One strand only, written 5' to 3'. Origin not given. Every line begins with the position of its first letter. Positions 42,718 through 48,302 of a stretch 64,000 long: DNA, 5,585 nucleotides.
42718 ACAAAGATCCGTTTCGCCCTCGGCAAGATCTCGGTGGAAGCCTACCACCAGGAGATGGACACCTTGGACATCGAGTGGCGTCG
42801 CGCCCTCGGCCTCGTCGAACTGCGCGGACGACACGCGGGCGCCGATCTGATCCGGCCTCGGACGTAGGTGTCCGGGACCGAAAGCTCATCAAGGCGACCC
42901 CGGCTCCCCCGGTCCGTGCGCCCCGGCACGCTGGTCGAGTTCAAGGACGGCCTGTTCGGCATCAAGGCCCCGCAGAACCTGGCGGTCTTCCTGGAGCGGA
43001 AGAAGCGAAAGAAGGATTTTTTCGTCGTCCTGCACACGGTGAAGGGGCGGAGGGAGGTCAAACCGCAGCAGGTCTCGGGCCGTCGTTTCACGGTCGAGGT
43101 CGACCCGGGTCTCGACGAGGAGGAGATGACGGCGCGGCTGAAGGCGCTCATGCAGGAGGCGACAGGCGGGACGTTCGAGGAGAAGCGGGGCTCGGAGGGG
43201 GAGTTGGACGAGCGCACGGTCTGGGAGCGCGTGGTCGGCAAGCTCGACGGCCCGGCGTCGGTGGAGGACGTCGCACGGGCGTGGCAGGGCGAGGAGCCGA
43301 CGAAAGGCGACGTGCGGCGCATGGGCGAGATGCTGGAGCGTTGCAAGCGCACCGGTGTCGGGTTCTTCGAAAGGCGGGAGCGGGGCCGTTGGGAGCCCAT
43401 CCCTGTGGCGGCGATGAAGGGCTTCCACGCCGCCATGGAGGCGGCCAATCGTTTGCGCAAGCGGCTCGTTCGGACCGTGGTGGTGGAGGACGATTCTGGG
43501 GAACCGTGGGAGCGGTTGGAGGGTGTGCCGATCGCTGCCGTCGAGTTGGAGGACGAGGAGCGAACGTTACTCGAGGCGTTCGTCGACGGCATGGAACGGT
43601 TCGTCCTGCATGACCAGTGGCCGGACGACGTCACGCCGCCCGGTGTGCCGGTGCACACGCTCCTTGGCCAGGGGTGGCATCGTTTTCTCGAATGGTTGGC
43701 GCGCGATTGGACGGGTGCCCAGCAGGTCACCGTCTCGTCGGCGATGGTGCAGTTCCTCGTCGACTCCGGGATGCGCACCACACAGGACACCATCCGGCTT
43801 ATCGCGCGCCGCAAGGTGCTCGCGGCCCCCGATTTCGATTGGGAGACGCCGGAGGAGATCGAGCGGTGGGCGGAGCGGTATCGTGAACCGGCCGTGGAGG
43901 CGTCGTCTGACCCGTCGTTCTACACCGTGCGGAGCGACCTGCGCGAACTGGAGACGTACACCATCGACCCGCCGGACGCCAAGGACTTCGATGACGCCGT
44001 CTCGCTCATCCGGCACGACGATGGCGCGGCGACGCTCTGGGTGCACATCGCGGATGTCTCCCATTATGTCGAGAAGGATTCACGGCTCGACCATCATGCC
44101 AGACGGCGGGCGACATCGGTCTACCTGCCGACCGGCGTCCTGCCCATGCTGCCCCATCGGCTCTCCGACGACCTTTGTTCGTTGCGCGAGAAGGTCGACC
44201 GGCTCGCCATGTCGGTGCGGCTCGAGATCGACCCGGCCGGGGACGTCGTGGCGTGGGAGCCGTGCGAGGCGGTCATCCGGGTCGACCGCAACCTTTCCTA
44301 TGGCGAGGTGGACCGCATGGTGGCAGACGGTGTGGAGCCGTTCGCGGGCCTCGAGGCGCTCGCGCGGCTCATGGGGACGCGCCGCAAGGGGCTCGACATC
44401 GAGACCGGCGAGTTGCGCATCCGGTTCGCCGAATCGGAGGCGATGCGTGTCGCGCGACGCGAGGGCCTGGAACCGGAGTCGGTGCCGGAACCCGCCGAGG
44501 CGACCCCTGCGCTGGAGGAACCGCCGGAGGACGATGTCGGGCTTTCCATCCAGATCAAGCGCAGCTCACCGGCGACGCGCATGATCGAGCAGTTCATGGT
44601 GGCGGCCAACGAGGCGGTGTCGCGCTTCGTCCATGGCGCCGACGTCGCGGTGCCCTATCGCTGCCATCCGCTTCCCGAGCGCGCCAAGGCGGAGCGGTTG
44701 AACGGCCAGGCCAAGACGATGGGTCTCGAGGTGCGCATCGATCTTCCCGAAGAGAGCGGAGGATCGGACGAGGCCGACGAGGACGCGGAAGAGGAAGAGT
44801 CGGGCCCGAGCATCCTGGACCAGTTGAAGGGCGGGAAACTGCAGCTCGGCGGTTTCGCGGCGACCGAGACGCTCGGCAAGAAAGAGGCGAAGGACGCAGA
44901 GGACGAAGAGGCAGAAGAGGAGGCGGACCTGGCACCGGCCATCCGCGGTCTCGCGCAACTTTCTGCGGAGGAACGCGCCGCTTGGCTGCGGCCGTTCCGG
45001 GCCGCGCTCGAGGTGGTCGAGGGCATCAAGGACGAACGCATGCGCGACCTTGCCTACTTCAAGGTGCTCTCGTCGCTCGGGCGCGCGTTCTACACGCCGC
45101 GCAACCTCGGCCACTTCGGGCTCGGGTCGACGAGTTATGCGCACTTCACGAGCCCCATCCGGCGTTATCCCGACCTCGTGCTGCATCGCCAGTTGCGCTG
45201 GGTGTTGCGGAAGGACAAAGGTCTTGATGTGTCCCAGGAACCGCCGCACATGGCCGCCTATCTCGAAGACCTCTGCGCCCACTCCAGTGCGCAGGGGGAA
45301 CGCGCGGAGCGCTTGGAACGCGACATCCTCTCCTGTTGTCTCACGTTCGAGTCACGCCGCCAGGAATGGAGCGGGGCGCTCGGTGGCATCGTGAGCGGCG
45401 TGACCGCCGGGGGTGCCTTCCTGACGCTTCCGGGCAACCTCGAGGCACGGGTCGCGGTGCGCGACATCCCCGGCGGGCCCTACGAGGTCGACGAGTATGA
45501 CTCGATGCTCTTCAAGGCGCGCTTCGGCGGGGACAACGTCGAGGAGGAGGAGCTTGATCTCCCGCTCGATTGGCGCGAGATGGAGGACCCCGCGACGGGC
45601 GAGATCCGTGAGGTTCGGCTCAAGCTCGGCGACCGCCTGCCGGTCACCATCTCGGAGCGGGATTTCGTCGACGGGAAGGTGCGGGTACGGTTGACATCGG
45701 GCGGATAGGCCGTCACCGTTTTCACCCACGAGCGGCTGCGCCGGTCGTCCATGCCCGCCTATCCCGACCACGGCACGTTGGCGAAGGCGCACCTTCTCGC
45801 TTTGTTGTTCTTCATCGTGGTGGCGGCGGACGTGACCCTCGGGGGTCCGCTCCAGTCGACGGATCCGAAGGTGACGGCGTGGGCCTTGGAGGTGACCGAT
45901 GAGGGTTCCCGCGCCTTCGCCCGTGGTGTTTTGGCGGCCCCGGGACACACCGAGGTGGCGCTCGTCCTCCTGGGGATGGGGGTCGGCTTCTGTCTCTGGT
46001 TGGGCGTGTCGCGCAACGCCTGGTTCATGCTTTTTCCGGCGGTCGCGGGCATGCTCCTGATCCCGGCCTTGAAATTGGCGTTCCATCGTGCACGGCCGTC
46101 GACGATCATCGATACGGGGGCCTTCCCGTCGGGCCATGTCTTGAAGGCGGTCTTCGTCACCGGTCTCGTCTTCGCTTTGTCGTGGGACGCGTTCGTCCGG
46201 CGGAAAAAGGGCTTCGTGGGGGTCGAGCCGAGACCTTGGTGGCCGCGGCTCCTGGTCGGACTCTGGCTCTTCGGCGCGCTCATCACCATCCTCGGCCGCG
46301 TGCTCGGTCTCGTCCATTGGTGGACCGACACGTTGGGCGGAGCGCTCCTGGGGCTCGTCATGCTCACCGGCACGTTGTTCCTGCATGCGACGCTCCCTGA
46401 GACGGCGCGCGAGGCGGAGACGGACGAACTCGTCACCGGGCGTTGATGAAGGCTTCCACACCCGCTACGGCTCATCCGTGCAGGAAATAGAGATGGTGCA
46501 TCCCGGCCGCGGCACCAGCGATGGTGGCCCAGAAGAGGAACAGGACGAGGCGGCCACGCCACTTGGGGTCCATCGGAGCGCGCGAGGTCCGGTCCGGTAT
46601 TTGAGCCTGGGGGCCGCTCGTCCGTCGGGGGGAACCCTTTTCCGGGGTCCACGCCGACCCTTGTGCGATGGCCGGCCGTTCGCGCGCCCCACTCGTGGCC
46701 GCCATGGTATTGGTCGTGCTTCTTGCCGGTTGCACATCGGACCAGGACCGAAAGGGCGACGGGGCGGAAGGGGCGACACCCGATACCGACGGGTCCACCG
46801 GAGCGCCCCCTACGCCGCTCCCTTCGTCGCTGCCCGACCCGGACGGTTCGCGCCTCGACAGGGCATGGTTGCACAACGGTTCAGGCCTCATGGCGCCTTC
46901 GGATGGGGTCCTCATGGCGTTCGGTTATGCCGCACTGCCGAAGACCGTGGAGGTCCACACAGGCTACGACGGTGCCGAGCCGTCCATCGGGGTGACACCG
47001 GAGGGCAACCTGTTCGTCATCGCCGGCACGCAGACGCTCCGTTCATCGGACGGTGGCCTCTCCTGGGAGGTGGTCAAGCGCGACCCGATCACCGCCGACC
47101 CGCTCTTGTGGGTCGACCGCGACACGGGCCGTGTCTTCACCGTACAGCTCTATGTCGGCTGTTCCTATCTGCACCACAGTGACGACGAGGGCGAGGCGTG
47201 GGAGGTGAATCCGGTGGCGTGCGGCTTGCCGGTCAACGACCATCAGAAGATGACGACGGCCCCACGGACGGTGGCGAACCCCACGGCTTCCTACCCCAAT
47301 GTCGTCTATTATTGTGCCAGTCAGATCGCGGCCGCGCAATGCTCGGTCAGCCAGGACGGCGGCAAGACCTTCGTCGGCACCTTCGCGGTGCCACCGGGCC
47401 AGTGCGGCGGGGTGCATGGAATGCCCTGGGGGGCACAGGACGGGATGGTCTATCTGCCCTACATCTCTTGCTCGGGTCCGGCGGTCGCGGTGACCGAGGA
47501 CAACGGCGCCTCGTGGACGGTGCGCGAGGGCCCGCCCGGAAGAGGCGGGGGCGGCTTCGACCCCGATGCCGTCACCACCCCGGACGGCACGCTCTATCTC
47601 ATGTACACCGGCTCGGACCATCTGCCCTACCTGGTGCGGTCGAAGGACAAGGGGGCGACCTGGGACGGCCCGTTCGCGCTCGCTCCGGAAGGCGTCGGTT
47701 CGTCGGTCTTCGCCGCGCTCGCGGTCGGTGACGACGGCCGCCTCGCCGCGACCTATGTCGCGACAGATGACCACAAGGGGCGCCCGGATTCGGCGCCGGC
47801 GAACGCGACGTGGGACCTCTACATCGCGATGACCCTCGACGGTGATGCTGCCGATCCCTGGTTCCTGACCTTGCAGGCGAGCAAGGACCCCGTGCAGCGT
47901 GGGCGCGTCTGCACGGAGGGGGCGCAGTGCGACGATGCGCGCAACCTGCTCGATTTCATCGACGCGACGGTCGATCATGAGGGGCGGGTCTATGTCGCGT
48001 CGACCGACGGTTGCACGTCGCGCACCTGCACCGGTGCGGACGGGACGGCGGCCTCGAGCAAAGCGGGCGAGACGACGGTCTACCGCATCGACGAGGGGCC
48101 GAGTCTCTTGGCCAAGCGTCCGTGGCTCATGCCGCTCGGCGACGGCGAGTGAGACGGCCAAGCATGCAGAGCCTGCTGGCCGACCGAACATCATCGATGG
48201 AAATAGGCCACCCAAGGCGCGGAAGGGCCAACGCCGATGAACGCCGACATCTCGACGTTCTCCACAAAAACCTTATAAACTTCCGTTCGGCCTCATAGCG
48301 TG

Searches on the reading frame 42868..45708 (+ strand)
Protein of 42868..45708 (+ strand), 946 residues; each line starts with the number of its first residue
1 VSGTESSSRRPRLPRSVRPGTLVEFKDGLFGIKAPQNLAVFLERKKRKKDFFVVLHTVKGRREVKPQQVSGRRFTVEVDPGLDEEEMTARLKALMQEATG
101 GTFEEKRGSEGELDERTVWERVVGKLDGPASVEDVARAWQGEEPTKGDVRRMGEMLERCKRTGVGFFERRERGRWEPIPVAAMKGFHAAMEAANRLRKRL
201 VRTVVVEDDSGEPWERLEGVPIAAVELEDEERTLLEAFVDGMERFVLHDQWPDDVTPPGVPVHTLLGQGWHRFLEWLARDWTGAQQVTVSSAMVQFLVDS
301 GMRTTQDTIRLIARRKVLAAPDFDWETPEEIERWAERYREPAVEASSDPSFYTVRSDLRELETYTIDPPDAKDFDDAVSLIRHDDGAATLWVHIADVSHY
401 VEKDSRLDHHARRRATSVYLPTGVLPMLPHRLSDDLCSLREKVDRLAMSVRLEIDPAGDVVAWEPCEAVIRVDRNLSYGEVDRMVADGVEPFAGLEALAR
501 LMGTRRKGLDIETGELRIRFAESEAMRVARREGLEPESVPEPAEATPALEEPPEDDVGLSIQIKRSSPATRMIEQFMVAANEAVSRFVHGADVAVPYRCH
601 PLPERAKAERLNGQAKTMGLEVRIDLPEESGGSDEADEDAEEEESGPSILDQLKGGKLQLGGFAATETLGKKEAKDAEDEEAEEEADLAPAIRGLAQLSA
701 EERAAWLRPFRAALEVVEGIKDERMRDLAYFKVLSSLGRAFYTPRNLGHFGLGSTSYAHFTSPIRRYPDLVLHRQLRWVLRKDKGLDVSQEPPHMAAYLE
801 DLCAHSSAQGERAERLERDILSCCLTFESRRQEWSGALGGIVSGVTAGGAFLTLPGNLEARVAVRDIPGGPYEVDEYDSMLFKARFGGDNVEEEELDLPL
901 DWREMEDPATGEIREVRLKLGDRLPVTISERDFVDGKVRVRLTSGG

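Call 3: search_protein_families(library=pfam, proteins=[window:42868-45708:+], max_evalue=0.1)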
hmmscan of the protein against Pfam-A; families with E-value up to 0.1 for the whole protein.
window:42868-45708:+ (946 aa): 2 families
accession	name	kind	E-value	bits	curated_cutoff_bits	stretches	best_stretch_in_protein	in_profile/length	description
PF00773.25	RNB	-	2.3e-86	290.5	29.3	2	355-620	1-252/326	RNB domain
PF14525.12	AraC_binding_2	-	0.017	15.3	27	0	248-295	118-162/173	AraC-binding-like domain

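Call 4: search_protein_families(library=ncbifam, proteins=[window:42868-45708:+], max_evalue=0.1)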
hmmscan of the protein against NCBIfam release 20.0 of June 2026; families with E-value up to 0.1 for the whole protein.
window:42868-45708:+ (946 aa): 5 families
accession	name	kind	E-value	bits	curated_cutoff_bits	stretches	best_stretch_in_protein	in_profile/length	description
TIGR02063.1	RNase_R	equivalog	1.7e-104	350.6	597.85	3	342-487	234-379/711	ribonuclease R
TIGR00358.1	3_prime_RNase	superfamily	7.4e-82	275.6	368.6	3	324-487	169-327/657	VacB/RNase II family 3'-5' exoribonuclease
NF008648.0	PRK11642.1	equivalog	1.2e-58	199.2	982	2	353-486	258-391/813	ribonuclease R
NF003455.0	PRK05054.1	equivalog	3.2e-39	134.7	542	2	353-483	188-319/645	exoribonuclease II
TIGR02062.1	RNase_B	equivalog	2.9e-32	111.5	641.9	2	353-483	188-319/646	exoribonuclease II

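Call 72: find_related_loci(query=window:42868-45708:+, collection=genome_contigs, flank=10000)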
Query window:42868-45708:+ (946 aa) in genome_contigs; peptide patterns used: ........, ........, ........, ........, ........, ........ (x = any residue, [..] = any of these).
600 stretches matched a pattern (row limit reached: there are more); 4 encode a relative of the query (tblastn E <= 1e-3); 4 distinct loci.
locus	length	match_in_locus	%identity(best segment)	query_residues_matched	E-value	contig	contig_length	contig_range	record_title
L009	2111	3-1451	46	418-942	1e-139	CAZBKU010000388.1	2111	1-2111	MAG TPA_asm: uncultured Thermoplasmatales archaeon isolate binchicken_co207_194 genome assembly, contig: NODE_114481_len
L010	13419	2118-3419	34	326-873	7e-39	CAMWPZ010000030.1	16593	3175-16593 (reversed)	MAG TPA_asm: uncultured Clostridia bacterium isolate SRR14411243_bin.5_metawrap_v1.3_MAG genome assembly, contig: NODE.7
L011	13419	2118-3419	34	326-873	1e-37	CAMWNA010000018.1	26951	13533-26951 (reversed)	MAG TPA_asm: uncultured Clostridia bacterium isolate SRR14411288_bin.14_metawrap_v1.3_MAG genome assembly, contig: NODE.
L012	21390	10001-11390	35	278-854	5e-20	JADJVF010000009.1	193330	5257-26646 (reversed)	MAG: Holophagales bacterium isolate Hjor_18-Q3-R7-51_BAT3C.239 tig00004696-10-1937730, whole genome shotgun sequence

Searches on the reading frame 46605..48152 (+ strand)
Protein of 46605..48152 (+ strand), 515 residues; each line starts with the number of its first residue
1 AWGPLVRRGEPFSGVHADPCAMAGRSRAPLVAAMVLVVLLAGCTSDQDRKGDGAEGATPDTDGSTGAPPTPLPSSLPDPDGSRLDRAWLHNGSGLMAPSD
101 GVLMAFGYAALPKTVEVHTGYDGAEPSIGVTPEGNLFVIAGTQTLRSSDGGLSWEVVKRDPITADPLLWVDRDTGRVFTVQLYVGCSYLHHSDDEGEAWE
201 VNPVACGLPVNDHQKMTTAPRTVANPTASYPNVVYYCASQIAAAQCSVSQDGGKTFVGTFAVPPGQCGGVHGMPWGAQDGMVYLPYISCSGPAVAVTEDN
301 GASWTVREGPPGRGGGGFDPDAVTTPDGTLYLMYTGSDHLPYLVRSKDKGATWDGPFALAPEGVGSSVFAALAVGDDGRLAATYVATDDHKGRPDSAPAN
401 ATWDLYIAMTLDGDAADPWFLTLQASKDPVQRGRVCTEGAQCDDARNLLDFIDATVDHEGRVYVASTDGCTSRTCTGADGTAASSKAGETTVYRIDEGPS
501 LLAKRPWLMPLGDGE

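Call 35: search_protein_families(library=pfam, proteins=[window:46605-48152:+], max_evalue=0.001)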
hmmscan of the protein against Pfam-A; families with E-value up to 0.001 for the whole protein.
window:46605-48152:+ (515 aa): 2 families
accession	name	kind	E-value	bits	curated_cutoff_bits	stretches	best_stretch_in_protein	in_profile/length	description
PF13088.12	BNR_2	-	3.4e-07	30.3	31.4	1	234-368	66-213/277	BNR repeat-like domain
PF02012.26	BNR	-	7.1e-07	28.7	27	0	146-155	2-11/12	BNR/Asp-box repeat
